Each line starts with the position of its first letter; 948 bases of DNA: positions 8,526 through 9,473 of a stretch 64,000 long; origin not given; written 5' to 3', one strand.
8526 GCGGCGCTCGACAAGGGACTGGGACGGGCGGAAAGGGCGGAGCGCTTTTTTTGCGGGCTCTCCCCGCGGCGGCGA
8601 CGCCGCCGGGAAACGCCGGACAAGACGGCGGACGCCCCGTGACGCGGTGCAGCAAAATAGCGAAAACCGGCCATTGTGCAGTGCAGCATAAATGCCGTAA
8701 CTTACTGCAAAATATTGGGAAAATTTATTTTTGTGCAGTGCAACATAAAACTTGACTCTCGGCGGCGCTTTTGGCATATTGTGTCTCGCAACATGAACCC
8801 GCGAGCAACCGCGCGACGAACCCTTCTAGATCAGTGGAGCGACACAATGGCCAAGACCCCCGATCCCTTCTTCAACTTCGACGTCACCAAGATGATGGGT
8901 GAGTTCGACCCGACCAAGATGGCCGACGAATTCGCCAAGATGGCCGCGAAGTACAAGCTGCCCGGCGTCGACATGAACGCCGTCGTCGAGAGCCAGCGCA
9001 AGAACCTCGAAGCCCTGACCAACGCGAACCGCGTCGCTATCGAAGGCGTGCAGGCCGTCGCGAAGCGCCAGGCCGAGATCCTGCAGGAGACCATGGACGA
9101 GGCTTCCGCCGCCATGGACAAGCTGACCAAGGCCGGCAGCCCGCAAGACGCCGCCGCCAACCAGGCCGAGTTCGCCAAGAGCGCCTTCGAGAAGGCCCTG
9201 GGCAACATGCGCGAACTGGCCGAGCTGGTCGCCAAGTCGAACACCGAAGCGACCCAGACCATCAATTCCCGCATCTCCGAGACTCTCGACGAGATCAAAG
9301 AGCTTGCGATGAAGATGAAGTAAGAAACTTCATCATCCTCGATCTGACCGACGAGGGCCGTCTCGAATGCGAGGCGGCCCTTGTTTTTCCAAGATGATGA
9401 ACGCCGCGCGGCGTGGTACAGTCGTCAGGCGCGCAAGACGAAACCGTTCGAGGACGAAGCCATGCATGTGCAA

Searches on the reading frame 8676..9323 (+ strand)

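Call 85: search_protein_families(library=pfam, proteins=[window:8676-9323:+], max_evalue=0.001)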
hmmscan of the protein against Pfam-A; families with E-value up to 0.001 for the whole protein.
window:8676-9323:+ (215 aa): 1 family
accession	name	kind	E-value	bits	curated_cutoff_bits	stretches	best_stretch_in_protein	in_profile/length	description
PF09361.15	Phasin_2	-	5.4e-23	81.5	24.9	1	103-200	3-100/100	Phasin protein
